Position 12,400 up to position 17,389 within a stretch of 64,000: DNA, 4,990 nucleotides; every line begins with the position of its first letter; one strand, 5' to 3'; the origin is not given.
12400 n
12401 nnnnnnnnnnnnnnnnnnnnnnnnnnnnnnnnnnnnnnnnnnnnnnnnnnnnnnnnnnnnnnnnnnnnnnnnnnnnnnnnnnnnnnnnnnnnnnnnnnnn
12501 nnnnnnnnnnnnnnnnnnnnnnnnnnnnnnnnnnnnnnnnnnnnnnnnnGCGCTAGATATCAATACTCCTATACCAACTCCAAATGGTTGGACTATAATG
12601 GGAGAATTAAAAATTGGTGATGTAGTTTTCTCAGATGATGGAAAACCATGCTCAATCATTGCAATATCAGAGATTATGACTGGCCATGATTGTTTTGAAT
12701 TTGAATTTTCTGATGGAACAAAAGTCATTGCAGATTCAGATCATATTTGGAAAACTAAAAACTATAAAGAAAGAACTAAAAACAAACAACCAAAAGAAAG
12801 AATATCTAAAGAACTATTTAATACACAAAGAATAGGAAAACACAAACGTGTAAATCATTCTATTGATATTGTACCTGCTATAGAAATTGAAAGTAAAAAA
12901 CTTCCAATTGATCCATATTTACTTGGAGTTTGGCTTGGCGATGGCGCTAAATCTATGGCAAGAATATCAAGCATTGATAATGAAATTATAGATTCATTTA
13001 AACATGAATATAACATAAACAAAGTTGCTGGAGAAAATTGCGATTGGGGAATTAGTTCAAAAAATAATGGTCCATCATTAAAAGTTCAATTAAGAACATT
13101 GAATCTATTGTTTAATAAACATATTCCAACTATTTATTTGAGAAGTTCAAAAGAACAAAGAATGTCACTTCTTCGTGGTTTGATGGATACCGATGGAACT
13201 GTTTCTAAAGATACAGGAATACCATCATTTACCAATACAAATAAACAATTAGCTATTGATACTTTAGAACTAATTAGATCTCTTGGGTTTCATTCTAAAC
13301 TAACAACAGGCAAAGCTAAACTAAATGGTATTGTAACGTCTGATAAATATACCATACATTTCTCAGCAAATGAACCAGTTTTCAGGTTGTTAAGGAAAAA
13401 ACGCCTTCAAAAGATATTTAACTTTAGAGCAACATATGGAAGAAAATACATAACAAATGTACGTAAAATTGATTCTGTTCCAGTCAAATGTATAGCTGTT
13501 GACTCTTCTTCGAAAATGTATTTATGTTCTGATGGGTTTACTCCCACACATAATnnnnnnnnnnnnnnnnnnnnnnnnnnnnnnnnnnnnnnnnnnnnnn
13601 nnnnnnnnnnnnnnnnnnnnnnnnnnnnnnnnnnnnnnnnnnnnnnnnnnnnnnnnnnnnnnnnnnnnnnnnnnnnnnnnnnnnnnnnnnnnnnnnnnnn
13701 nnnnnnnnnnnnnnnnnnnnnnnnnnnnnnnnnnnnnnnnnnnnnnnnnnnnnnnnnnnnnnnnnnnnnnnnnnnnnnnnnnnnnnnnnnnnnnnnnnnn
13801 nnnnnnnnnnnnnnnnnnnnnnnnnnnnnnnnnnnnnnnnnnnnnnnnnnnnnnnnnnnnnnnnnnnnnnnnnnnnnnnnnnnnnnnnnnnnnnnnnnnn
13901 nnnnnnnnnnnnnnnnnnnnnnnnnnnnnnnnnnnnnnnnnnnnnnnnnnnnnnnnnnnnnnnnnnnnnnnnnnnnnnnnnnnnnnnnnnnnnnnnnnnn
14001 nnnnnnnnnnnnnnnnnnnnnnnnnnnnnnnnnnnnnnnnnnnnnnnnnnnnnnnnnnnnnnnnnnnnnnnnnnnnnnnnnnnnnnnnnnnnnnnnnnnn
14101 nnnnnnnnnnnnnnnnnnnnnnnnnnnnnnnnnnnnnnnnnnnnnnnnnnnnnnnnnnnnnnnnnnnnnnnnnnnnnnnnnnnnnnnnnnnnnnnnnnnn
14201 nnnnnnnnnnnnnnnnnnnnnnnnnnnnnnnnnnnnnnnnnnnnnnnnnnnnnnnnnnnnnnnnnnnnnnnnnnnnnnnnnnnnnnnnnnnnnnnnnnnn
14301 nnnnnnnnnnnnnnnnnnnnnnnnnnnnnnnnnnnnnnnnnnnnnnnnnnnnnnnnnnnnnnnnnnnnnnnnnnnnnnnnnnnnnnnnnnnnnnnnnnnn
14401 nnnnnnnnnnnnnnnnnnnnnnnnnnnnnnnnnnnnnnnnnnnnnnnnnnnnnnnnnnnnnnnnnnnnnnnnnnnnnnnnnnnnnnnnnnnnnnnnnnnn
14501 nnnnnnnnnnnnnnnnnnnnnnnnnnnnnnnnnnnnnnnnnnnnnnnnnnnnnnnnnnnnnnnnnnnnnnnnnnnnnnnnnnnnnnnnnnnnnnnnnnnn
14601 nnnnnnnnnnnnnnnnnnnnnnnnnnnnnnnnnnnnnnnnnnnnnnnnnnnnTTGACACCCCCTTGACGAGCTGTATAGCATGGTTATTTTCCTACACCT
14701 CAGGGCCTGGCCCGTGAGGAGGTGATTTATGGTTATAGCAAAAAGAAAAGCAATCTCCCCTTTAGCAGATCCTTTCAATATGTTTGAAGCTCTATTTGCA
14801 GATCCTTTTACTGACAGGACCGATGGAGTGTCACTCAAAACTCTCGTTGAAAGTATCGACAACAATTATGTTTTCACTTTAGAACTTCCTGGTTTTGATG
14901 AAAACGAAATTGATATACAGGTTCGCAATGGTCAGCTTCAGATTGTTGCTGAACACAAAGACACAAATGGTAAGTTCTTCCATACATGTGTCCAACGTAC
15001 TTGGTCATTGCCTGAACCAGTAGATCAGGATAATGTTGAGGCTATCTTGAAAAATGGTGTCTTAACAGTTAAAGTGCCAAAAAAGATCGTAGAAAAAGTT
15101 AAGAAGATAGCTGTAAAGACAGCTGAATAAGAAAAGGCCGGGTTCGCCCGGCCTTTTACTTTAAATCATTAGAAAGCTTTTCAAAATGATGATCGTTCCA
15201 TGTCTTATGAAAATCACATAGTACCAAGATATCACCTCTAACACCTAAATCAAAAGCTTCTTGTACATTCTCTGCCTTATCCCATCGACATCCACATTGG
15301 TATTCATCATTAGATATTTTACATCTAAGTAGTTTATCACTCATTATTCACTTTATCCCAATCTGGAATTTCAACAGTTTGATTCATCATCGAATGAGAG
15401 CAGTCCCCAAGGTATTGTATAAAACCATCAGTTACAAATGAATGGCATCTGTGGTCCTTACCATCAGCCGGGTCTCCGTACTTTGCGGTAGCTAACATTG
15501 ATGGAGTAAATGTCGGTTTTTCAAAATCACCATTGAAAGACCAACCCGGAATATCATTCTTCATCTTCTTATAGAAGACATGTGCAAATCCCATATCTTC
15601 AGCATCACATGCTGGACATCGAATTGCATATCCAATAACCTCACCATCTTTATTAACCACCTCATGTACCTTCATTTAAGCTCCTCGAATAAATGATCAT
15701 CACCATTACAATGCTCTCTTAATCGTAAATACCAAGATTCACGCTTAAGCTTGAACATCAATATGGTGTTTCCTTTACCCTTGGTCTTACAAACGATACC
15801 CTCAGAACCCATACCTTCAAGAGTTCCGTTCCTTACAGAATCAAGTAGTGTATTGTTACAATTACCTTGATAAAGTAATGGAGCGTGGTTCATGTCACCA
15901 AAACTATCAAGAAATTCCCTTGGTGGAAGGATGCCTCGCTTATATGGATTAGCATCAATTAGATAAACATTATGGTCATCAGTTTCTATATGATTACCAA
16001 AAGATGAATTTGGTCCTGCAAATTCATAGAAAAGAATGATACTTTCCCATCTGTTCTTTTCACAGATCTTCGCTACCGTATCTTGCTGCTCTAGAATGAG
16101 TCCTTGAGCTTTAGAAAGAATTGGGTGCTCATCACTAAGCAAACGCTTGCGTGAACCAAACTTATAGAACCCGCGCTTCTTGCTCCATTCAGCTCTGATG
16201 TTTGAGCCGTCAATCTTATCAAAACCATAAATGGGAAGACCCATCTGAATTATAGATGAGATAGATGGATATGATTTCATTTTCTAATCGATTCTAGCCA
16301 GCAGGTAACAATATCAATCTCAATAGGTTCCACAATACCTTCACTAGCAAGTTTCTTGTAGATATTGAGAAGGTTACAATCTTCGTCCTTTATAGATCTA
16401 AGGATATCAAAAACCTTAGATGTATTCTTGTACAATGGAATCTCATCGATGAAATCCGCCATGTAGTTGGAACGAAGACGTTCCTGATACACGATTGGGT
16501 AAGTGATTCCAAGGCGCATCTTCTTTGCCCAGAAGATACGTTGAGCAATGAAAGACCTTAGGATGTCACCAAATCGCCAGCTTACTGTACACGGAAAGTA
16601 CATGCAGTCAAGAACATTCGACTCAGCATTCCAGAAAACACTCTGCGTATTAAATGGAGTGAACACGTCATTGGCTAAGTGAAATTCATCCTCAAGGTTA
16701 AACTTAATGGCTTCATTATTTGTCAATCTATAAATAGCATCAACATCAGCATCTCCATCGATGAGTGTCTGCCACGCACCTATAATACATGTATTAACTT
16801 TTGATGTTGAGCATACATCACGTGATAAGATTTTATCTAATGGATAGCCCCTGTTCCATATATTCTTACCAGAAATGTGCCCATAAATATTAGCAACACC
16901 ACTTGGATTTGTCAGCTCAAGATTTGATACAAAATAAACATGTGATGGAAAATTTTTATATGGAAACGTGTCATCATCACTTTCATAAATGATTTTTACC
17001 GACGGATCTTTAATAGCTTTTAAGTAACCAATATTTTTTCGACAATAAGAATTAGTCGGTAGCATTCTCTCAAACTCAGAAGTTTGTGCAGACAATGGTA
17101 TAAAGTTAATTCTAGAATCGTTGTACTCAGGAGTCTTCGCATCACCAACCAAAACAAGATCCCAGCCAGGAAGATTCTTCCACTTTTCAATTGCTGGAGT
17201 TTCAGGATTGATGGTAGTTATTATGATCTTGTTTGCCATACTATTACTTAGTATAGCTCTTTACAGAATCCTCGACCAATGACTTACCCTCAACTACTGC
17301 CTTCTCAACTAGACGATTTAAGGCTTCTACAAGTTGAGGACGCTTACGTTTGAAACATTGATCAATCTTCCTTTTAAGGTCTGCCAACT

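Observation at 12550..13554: Ala1 intein with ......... endonuclease inserted exactly in the Walker-A lysine-threonine junction of a Pif1/RecD-like helicase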

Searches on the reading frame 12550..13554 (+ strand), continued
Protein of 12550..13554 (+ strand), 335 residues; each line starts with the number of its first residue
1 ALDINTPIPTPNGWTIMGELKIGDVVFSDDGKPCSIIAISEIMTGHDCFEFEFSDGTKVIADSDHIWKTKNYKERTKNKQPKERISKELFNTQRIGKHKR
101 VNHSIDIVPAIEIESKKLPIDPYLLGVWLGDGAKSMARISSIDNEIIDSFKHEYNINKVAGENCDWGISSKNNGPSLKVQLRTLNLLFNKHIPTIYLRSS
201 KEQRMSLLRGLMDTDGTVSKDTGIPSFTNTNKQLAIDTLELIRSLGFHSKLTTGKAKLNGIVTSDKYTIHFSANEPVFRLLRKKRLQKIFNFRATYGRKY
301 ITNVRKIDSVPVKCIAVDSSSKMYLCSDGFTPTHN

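Call 44: fold_search(model_id=the predicted structure, library=pdb)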
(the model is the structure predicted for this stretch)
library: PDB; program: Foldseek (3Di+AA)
matches with E <= 10: 418; with E <= 0.001: 56
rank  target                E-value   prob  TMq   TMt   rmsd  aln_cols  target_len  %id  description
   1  1ef0_A                7.7e-19  1.00  0.78  0.63   5.3       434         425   17  CRYSTAL STRUCTURE OF PI-SCEI MINIPRECURSOR (released 2000-06-07)
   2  1lwt_A                9.1e-18  1.00  0.77  0.59   5.7       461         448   16  Crystal structure of the intein homing endonuclease PI-SceI bound to its substrate DNA (Ca2+ free) (released 2002-09-27)
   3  1dfa                  2.5e-17  1.00  0.73  0.62   6.3       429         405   16  CRYSTAL STRUCTURE OF PI-SCEI IN C2 SPACE GROUP (released 1999-12-08)
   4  1vde_A                3.0e-17  1.00  0.78  0.62   4.9       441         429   16  PI-SCEI, A HOMING ENDONUCLEASE WITH PROTEIN SPLICING ACTIVITY (released 1998-04-08)
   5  1vde_B                4.7e-17  1.00  0.76  0.61   7.5       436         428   16  PI-SCEI, A HOMING ENDONUCLEASE WITH PROTEIN SPLICING ACTIVITY (released 1998-04-08)
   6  1lws_A                6.0e-17  1.00  0.76  0.61   5.5       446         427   17  Crystal structure of the intein homing endonuclease PI-SceI bound to its recognition sequence (released 2002-09-27)
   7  1jva_B                1.6e-15  1.00  0.74  0.59   6.0       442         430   15  CRYSTAL STRUCTURE OF THE VMA1-DERIVED ENDONUCLEASE BEARING THE N AND C EXTEIN PROPEPTIDES (released 2002-08-29)
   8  1um2_B                1.8e-15  1.00  0.73  0.60   7.5       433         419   15  Crystal Structure of the Vma1-Derived Endonuclease with the Ligated Extein Segment (released 2004-09-22)
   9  1jva_A                2.1e-15  1.00  0.70  0.56   8.0       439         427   17  CRYSTAL STRUCTURE OF THE VMA1-DERIVED ENDONUCLEASE BEARING THE N AND C EXTEIN PROPEPTIDES (released 2002-08-29)
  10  1um2_A                3.7e-15  1.00  0.71  0.59   7.0       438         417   16  Crystal Structure of the Vma1-Derived Endonuclease with the Ligated Extein Segment (released 2004-09-22)
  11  7qsu                  1.9e-14  1.00  0.63  0.59   7.0       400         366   16  Crystal structure of homing endonuclease-associated TliVMA intein (C1A, d333-339) (released 2022-03-30)
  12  1ef0_B                1.4e-13  1.00  0.72  0.62   5.4       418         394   17  CRYSTAL STRUCTURE OF PI-SCEI MINIPRECURSOR (released 2000-06-07)
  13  7qss                  7.0e-13  1.00  0.63  0.51   6.7       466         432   14  Crystal structure of homing endonuclease-associated TliVMA intein (C1A) (released 2022-03-30)
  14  7qst                  9.9e-12  1.00  0.63  0.59   8.3       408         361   15  Crystal structure of homing endonuclease-associated PhoVMA intein (C1A) (released 2022-03-30)
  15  1dq3                  1.6e-11  1.00  0.69  0.53   5.8       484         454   15  CRYSTAL STRUCTURE OF AN ARCHAEAL INTEIN-ENCODED HOMING ENDONUCLEASE PI-PFUI (released 2000-07-05)
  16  6bs8_A                3.8e-10  1.00  0.34  0.88  12.3       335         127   16  The class 3 DnaB intein from Mycobacterium smegmatis (released 2018-11-21)
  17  6bs8_C                7.3e-10  1.00  0.34  0.89   8.5       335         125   16  The class 3 DnaB intein from Mycobacterium smegmatis (released 2018-11-21)
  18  6bs8_B                7.3e-10  1.00  0.34  0.86  11.2       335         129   16  The class 3 DnaB intein from Mycobacterium smegmatis (released 2018-11-21)
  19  6rix_A                1.2e-09  1.00  0.34  0.84  10.9       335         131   18  Crystal structure of MchDnaB-1 intein (released 2020-05-13)
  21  6rix_B                1.8e-09  1.00  0.33  0.82  12.6       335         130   16  Crystal structure of MchDnaB-1 intein (released 2020-05-13)
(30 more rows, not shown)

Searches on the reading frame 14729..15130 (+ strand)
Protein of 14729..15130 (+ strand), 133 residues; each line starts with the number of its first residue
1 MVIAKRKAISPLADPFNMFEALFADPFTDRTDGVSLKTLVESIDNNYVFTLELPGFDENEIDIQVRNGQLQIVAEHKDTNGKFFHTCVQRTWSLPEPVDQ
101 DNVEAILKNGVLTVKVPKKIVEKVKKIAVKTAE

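Call 25: search_protein_families(library=phrogs, proteins=[window:14729-15130:+], max_evalue=0.001)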
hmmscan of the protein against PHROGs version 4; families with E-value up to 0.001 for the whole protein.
window:14729-15130:+ (133 aa): 1 family
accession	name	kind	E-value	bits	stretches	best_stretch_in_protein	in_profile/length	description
phrog_432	-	other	4.3e-11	43.8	1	39-126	48-142/148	Hsp20 heat shock protein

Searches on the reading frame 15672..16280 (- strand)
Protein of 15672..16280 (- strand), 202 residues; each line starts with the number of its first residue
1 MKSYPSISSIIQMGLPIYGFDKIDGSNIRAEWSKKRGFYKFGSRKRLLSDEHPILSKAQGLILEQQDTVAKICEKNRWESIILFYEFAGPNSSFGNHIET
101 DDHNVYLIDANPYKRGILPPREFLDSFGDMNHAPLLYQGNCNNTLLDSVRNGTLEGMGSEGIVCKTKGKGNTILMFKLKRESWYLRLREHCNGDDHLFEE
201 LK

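Call 25: search_protein_families(library=phrogs, proteins=[window:15672-16280:-], max_evalue=0.001)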
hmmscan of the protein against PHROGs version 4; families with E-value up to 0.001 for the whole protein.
window:15672-16280:- (202 aa): 1 family
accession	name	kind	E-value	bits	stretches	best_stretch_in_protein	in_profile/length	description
phrog_548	-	DNA, RNA and nucleotide metabolism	3.6e-11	43.8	1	2-183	4-233/341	RNA ligase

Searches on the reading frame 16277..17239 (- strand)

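Call 25: search_protein_families(library=phrogs, proteins=[window:16277-17239:-], max_evalue=0.001)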
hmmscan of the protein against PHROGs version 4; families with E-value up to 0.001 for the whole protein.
window:16277-17239:- (320 aa): 0 families

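Call 29: search_protein_families(library=pfam, proteins=[window:16277-17239:-], max_evalue=0.001)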
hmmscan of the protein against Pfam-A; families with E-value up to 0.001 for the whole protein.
window:16277-17239:- (320 aa): 1 family
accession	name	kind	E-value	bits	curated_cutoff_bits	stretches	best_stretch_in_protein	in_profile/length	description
PF03385.23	STELLO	-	0.00084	18.7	27.8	0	223-298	2-78/387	STELLO glycosyltransferases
